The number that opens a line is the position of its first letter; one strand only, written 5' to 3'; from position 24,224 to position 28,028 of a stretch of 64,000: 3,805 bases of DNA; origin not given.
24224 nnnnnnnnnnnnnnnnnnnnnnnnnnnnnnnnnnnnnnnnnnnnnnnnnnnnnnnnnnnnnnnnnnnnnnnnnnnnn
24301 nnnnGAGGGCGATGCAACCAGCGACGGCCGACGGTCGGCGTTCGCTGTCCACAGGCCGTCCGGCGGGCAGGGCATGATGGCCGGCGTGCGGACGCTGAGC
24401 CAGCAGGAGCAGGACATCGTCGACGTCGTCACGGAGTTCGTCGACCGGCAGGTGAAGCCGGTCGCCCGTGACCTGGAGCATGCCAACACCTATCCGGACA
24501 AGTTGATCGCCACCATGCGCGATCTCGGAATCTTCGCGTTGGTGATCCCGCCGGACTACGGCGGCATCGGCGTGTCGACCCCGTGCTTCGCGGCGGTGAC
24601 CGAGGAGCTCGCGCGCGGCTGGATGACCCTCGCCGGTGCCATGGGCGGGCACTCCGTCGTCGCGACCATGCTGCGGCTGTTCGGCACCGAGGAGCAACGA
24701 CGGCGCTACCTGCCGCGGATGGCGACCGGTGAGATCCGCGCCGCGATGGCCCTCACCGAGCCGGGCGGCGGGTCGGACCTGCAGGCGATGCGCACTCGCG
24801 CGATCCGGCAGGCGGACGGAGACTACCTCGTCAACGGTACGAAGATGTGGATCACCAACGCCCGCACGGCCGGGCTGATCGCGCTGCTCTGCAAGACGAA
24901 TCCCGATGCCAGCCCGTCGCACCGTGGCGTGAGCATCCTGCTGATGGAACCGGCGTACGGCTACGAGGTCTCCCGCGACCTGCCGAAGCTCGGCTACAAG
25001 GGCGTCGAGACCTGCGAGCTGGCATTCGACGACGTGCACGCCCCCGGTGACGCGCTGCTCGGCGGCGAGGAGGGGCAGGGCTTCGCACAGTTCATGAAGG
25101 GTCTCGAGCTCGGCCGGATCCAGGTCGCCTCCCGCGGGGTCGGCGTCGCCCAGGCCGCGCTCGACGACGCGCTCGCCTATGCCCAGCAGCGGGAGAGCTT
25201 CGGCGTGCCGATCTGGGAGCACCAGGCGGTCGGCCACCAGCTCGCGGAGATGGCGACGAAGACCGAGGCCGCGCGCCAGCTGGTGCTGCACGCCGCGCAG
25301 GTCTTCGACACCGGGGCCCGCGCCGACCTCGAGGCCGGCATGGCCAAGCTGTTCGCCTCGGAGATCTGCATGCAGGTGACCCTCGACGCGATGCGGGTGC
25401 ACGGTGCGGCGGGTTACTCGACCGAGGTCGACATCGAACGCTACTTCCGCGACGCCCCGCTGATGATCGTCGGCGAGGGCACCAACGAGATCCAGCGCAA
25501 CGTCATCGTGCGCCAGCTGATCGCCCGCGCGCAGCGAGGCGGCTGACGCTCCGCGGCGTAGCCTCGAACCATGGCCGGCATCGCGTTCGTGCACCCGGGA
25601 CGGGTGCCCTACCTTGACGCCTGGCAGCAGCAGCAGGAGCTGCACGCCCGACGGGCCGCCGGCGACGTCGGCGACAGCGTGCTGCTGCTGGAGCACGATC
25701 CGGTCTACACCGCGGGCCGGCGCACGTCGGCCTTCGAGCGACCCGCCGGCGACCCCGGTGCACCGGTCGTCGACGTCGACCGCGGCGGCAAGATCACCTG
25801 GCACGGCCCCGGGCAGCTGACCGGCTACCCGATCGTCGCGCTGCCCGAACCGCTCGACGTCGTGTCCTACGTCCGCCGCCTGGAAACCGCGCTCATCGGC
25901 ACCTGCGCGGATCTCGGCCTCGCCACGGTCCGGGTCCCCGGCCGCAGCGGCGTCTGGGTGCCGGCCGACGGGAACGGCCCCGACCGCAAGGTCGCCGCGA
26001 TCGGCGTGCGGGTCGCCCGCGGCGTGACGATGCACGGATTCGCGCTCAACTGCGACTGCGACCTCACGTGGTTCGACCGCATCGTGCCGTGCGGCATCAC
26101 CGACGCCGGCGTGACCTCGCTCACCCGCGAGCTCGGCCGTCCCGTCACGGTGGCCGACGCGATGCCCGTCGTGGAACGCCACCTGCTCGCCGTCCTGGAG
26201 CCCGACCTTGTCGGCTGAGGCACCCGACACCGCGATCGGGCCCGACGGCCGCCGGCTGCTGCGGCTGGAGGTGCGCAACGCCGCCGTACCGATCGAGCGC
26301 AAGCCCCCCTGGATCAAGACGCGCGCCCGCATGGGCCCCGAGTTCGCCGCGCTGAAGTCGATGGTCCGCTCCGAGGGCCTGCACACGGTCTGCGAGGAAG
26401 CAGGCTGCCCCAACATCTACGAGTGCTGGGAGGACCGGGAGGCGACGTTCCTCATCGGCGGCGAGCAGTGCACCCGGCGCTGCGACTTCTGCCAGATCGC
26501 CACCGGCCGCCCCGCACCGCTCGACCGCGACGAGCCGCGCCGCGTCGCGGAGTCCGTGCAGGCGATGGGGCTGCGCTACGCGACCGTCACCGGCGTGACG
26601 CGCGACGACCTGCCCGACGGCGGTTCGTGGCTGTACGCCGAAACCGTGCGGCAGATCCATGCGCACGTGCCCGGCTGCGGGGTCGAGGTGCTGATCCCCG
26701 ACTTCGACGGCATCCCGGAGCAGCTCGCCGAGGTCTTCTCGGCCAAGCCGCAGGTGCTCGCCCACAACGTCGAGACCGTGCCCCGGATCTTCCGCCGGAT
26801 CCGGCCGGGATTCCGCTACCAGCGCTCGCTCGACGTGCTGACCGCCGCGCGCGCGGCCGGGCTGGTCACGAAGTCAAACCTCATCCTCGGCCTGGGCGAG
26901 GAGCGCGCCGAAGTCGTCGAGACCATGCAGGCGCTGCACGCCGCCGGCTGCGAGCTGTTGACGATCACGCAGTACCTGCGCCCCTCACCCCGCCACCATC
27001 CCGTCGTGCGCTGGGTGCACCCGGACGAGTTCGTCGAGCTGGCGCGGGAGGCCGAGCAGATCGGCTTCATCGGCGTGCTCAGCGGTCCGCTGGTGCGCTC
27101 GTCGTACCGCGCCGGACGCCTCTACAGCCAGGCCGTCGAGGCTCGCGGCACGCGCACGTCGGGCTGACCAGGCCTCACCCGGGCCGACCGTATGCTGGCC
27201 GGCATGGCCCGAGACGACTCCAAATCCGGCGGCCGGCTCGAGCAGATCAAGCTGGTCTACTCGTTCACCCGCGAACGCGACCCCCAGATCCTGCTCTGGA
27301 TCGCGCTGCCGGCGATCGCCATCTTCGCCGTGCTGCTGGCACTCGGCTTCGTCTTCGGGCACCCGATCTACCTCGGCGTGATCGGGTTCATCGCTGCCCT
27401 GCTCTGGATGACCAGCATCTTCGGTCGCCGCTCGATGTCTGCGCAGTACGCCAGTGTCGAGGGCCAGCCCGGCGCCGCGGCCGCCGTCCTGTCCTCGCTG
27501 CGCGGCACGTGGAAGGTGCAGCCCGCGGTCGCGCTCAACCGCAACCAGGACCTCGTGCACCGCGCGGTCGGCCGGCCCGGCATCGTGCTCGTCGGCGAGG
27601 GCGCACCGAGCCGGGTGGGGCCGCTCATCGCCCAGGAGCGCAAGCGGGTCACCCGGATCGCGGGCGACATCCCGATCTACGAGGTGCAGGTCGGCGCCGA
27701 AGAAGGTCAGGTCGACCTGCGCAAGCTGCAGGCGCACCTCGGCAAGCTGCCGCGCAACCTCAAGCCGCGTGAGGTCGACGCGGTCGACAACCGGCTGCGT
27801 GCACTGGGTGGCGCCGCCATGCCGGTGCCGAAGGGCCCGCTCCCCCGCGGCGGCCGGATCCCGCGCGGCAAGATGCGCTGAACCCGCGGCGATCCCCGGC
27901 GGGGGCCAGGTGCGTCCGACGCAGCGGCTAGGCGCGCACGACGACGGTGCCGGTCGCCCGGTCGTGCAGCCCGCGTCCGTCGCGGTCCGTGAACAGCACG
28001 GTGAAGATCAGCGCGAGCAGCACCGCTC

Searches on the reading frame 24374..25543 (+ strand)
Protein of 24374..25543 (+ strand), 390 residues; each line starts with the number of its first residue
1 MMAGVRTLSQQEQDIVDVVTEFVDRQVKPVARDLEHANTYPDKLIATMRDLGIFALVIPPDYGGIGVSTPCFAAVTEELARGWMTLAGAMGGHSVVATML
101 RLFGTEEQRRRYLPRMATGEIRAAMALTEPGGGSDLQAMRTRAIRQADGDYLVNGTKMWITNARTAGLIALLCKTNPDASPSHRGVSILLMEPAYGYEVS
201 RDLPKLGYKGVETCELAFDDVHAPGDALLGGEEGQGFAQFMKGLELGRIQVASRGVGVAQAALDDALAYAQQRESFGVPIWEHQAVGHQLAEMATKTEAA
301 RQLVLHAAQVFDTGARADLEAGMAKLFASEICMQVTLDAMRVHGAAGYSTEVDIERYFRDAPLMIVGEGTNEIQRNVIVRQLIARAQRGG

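Call 64: search_protein_families(library=pfam, proteins=[window:24374-25543:+], max_evalue=0.00001)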
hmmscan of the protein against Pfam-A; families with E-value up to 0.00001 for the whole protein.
window:24374-25543:+ (390 aa): 4 families
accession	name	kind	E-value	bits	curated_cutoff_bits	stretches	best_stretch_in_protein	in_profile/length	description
PF00441.29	Acyl-CoA_dh_1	-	4.5e-47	160.4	22.4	1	234-382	1-149/150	Acyl-CoA dehydrogenase, C-terminal domain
PF02771.21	Acyl-CoA_dh_N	-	2.1e-30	105.8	22.9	1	10-120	2-113/113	Acyl-CoA dehydrogenase, N-terminal domain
PF02770.24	Acyl-CoA_dh_M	-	8.4e-26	90.4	33.3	1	124-221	1-97/97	Acyl-CoA dehydrogenase, middle domain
PF08028.16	Acyl-CoA_dh_2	-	8.1e-23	81.6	22.7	1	252-362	4-124/134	Acyl-CoA dehydrogenase, C-terminal domain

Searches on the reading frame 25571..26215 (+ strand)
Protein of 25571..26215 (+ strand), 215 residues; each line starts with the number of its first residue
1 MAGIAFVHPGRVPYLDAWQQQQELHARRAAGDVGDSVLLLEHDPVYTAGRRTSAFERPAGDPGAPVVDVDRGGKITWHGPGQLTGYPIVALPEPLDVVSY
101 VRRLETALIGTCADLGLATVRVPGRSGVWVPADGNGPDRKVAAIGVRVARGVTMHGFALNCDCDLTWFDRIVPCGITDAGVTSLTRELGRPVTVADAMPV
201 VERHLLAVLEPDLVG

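Call 64: search_protein_families(library=pfam, proteins=[window:25571-26215:+], max_evalue=0.00001)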
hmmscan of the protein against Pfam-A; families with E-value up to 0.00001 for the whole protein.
window:25571-26215:+ (215 aa): 1 family
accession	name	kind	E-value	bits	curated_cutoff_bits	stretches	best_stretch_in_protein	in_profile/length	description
PF21948.1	LplA-B_cat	-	6.5e-46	157.3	27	1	14-205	2-199/200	Lipoyl protein ligase A/B catalytic domain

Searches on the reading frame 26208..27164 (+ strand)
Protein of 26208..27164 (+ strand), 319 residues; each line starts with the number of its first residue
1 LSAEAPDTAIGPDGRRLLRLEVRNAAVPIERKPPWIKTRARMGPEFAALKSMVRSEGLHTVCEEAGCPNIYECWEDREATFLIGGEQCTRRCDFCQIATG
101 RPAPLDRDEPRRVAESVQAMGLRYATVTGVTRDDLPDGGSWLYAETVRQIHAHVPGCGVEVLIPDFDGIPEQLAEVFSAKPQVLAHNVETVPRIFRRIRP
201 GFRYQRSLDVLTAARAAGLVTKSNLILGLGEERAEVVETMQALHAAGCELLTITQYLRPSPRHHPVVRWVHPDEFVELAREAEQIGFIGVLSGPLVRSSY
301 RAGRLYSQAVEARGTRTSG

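Call 16: list_cluster_members(proteins=[window:26208-27164:+, window:22143-23069:+, window:23072-24304:-])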
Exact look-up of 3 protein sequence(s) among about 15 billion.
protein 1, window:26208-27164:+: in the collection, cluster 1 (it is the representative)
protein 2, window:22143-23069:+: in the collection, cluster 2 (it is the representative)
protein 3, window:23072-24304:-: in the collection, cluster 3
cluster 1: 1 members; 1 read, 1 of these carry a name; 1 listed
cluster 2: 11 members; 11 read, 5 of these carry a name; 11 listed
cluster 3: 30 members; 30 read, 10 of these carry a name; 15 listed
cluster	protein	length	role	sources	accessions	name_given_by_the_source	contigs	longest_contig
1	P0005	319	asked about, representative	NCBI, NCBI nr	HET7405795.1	MAG TPA: lipoyl synthase [Mycobacteriales bacterium] | lipoyl synthase [Mycobacteriales bacterium]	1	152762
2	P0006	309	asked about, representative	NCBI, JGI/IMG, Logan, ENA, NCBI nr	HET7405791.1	MAG TPA: TIGR01777 family oxidoreductase [Mycobacteriales bacterium] | uncharacterized protein (TIGR01777 family) | TIGR01777 family oxidoreductase [Mycobacteriales bacterium]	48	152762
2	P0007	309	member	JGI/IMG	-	uncharacterized protein (TIGR01777 family)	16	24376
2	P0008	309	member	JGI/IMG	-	uncharacterized protein (TIGR01777 family)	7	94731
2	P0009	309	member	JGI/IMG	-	uncharacterized protein (TIGR01777 family)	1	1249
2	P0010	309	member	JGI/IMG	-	uncharacterized protein (TIGR01777 family)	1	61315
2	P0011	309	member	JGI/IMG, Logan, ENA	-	-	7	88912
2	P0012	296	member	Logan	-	-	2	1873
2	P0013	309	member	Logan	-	-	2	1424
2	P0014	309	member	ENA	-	-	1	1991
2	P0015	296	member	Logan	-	-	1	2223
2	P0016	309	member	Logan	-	-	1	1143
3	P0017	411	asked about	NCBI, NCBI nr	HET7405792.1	MAG TPA: hypothetical protein VFJ21_01470 [Mycobacteriales bacterium] | hypothetical protein [Mycobacteriales bacterium]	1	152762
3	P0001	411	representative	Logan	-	-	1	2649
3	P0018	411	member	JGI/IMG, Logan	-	hypothetical protein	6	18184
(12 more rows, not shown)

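Call 64: search_protein_families(library=pfam, proteins=[window:26208-27164:+], max_evalue=0.00001)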
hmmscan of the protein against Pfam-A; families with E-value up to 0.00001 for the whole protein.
window:26208-27164:+ (319 aa): 2 families
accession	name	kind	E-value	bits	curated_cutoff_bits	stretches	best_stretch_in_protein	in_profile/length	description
PF04055.27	Radical_SAM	-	9.2e-22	78.4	29.5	1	85-242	4-165/166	Radical SAM superfamily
PF16881.10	LIAS_N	-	1.8e-08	35.2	27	1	30-67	59-96/96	N-terminal domain of lipoyl synthase of Radical_SAM family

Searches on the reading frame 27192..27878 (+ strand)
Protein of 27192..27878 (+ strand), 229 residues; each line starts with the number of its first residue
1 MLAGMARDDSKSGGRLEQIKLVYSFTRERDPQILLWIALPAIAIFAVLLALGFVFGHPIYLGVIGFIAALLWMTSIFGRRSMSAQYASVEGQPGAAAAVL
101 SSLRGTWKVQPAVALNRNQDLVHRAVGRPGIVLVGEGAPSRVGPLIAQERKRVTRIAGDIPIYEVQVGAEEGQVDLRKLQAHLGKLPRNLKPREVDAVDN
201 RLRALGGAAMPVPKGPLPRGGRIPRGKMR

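Call 64: search_protein_families(library=pfam, proteins=[window:27192-27878:+], max_evalue=0.00001)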
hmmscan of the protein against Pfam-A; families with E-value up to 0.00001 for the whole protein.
window:27192-27878:+ (229 aa): 1 family
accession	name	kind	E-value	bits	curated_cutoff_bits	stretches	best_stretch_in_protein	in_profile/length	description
PF13829.11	DUF4191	-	3.4e-81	272.3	30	1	11-225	3-218/219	Domain of unknown function (DUF4191)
